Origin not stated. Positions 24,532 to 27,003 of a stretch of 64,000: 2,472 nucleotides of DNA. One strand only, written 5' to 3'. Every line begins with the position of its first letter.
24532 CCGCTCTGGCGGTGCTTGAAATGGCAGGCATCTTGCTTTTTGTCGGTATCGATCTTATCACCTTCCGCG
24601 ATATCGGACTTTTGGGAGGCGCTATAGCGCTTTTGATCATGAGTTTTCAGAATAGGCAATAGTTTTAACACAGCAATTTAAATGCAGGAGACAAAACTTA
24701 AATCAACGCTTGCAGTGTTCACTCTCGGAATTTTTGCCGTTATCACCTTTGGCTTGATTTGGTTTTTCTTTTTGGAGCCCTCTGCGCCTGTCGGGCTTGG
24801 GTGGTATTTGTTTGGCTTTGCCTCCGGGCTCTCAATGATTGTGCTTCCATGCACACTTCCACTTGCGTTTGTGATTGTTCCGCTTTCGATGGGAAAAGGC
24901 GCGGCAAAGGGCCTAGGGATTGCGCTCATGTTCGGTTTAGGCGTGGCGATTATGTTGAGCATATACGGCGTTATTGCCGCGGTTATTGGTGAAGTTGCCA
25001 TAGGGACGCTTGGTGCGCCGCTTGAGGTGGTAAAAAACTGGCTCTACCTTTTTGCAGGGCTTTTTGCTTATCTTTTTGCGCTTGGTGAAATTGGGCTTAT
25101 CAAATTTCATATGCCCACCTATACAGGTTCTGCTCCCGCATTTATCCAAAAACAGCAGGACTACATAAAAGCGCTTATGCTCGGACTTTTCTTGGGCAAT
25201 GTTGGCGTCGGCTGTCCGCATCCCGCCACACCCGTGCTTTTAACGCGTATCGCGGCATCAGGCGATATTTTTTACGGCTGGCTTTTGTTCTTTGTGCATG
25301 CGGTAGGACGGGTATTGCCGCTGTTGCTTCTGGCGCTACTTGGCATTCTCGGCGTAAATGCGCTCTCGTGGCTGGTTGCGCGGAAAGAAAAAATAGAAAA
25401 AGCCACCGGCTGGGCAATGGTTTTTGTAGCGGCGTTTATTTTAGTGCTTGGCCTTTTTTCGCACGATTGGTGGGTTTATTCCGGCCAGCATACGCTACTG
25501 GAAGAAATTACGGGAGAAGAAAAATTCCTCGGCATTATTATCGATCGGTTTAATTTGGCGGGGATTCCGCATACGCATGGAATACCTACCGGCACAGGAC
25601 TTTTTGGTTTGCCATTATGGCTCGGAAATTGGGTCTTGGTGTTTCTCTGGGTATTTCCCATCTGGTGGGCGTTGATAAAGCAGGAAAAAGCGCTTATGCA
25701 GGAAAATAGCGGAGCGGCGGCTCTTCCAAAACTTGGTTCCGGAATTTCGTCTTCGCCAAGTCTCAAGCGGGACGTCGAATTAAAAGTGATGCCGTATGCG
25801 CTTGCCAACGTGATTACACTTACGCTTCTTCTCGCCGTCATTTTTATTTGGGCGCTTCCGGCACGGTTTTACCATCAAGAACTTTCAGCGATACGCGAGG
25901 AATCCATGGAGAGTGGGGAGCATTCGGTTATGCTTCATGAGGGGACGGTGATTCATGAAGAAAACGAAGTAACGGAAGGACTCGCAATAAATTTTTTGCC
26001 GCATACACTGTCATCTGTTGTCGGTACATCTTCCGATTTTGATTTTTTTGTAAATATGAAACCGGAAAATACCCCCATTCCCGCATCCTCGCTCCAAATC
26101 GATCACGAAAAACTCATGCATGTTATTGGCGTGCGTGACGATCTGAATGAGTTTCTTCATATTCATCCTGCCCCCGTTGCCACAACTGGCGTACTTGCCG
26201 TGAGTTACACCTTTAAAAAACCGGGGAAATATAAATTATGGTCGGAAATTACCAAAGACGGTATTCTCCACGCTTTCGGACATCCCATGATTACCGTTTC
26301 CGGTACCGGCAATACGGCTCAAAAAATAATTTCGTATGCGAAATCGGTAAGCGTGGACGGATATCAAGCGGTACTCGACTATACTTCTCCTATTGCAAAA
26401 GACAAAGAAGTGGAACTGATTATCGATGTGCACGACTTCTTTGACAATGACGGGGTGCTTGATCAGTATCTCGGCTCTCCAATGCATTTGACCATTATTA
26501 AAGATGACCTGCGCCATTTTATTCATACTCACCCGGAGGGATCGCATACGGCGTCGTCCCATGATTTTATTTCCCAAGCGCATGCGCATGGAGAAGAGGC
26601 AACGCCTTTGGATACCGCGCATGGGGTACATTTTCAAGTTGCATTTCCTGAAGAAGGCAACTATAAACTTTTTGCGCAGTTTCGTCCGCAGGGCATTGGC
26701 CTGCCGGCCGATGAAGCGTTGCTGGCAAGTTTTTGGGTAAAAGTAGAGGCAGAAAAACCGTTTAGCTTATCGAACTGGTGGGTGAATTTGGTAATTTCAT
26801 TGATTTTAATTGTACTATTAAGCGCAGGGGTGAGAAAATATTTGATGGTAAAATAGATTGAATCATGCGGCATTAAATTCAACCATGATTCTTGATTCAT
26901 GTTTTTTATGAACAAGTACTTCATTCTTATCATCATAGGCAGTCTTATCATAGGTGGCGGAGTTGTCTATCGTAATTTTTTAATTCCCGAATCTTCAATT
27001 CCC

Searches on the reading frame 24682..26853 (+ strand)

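Call 11: search_protein_families(library=pfam, proteins=[window:24682-26853:+], max_evalue=0.001)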
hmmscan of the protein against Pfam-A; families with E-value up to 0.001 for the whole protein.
window:24682-26853:+ (724 aa): 1 family
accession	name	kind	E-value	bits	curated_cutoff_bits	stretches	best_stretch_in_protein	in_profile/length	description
PF02683.22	DsbD_TM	-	1.8e-09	37.6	27.1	1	46-231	9-196/219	Cytochrome C biogenesis protein transmembrane domain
